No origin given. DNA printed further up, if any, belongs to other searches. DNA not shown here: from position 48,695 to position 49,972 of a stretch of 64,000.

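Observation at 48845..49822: ACT-less aspartokinase core heads the lysS-containing operon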

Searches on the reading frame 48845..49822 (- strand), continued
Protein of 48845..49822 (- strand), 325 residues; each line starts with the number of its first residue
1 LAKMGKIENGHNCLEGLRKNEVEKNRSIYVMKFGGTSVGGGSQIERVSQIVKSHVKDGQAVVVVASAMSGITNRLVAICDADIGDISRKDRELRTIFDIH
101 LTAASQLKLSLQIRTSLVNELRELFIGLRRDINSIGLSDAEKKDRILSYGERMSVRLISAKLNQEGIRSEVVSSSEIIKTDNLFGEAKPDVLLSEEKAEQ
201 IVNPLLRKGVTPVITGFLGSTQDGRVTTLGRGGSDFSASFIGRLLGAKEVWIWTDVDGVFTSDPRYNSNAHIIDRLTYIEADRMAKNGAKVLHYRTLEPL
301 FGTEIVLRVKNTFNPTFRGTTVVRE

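Call 69: find_encoding_contigs(protein=P0061, flank=10000, max_places=1)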
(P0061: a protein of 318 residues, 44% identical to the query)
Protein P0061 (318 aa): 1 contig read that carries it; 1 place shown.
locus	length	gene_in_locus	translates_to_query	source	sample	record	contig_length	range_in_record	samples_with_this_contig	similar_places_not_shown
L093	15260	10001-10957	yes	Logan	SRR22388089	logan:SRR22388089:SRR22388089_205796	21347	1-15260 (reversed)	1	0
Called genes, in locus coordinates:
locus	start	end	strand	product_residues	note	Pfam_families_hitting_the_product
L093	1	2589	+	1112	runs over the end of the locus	PF00176:SNF2-rel_dom, PF01209:Ubie_methyltran (weak), PF08241:Methyltransf_11, PF13649:Methyltransf_25 (weak), PF13847:Methyltransf_31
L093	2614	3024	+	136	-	-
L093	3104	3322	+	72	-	-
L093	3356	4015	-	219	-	-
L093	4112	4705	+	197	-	-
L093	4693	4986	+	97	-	-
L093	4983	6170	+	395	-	PF01276:OKR_DC_1, PF03711:OKR_DC_1_C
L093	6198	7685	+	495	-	PF01336:tRNA_anti-codon, PF00152:tRNA-synt_2, PF01409:tRNA-synt_2d (faint)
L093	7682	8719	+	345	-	-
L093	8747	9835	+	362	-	PF01546:Peptidase_M20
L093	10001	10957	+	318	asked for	PF00696:AA_kinase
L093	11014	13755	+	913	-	PF02861:Clp_N, PF23569:NBD_SMAX1, PF00004:AAA, PF17871:AAA_lid_9, PF00004:AAA, PF07724:AAA_2, PF07728:AAA_5, PF10431:ClpB_D2-small, +7 more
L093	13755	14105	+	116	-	PF18895:T4SS_pilin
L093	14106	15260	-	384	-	?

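Call 70: search_protein_families(library=pfam, proteins=[L091:17384-18016:+, L001:7700-8734:+, L088:7825-8862:+, L090:5361-6386:+, L093:7682-8719:+, L092:783-1709:+, L092:1714-2715:+, L091:6634-7587:-, L004:14399-15130:+, L092:2742-3797:+], max_evalue=1)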
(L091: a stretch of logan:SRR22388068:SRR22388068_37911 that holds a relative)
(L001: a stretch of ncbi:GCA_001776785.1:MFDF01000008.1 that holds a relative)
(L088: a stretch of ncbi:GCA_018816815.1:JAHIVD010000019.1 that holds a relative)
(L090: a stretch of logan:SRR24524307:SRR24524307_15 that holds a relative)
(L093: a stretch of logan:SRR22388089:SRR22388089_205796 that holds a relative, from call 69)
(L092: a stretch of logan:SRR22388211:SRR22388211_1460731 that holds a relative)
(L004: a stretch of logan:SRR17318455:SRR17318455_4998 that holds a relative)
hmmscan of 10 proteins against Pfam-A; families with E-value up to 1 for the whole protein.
L091:17384-18016:+ (210 aa): 2 families
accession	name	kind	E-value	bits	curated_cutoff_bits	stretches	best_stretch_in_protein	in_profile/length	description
PF13840.12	ACT_7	-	2.2e-05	24.7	27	1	146-203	8-64/65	ACT domain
PF22468.2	ACT_9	-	0.015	15.4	27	1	156-204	9-59/61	ACT domain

L001:7700-8734:+ (344 aa): 2 families
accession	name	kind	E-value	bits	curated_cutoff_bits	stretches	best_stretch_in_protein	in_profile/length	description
PF08662.17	eIF2A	-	0.029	14.7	20.5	1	177-250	88-161/194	Eukaryotic translation initiation factor eIF2A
PF20892.2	SidC_lipid-bd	-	0.12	12.8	27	1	106-183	34-103/127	SidC, lipid-binding domain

L088:7825-8862:+ (345 aa): 0 families

L090:5361-6386:+ (341 aa): 0 families

L093:7682-8719:+ (345 aa): 0 families

L092:783-1709:+ (308 aa): 0 families

L092:1714-2715:+ (333 aa): 0 families

L091:6634-7587:- (317 aa): 1 family
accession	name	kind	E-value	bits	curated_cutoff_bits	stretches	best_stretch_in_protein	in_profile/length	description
PF01793.22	Glyco_transf_15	-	0.041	13.7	25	1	67-122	242-294/325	Glycolipid 2-alpha-mannosyltransferase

L004:14399-15130:+ (243 aa): 0 families

L092:2742-3797:+ (351 aa): 1 family
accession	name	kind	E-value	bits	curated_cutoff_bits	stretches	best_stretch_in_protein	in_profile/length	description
PF01678.24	DAP_epimerase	-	6e-19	68.7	34.7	2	29-159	5-118/121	Diaminopimelate epimerase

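Call 79: search_solved_structures(query=L088:7825-8862:+, max_evalue=5)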
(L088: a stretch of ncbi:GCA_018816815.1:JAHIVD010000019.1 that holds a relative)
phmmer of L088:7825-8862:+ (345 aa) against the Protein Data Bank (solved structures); distinct sequences matched with E-value up to 5: 5.
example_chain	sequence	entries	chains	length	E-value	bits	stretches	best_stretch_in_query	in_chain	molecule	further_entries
1rw0_A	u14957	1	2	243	0.74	12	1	8-51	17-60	conserved hypothetical protein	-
7f3v_A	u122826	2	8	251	0.78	12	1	8-50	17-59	Purine nucleoside phosphorylase YfiH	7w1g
1u05_A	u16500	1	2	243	0.78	12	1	8-50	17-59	orf, conserved hypothetical protein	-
1xaf_A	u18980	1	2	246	0.8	11.9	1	8-50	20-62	orf, conserved hypothetical protein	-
1z9t_A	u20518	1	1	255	0.83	11.9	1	8-50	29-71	Hypothetical UPF0124 protein yfiH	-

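Call 80: search_solved_structures(query=L001:7700-8734:+, max_evalue=5)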
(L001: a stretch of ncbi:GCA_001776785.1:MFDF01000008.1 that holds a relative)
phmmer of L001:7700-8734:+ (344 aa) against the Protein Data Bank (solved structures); distinct sequences matched with E-value up to 5: 1.
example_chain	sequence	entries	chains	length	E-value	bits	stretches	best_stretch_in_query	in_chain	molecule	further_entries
3ze6_A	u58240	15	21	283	2.4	10.5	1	223-309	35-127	PERIPLASMIC [NIFESE] HYDROGENASE, SMALL SUBUNIT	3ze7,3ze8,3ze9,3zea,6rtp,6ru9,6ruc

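Call 88: find_related_loci(query=A6, collection=metagenome_contigs, flank=10000)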
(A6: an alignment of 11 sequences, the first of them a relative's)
Query A6 (216 aa) in metagenome_contigs; peptide patterns used: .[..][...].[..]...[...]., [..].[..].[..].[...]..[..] (x = any residue, [..] = any of these).
102 stretches matched a pattern; 3 encode a relative of the query (tblastn E <= 1e-3); 3 distinct loci.
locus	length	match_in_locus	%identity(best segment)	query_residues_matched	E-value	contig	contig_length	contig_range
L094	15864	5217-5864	100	1-216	4e-148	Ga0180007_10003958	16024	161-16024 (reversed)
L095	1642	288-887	48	16-212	2e-59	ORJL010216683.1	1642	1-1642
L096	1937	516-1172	42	1-216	3e-55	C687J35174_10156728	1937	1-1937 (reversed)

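Call 89: find_encoding_contigs(protein=P0001, flank=1000, max_places=3)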
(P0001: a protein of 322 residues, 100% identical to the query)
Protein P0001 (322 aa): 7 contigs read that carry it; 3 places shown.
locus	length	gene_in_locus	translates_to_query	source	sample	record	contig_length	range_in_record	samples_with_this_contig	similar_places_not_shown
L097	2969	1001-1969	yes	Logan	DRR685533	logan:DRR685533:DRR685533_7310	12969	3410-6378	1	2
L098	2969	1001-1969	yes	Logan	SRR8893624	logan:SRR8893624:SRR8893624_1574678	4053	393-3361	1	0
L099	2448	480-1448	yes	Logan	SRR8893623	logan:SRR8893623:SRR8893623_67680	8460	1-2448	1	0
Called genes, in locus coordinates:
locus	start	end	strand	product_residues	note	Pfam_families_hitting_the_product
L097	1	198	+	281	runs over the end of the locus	-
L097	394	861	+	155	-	PF03449:GreA_GreB_N, PF01272:GreA_GreB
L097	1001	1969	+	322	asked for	PF00696:AA_kinase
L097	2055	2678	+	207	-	-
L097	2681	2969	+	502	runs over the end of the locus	PF01336:tRNA_anti-codon, PF00152:tRNA-synt_2, PF01409:tRNA-synt_2d (faint)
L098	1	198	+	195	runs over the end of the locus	?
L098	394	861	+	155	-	PF03449:GreA_GreB_N, PF01272:GreA_GreB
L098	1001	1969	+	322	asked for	PF00696:AA_kinase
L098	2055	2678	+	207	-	-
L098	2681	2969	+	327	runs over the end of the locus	?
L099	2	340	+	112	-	?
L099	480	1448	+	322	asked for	PF00696:AA_kinase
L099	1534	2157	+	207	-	-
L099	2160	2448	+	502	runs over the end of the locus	PF01336:tRNA_anti-codon, PF00152:tRNA-synt_2, PF01409:tRNA-synt_2d (faint)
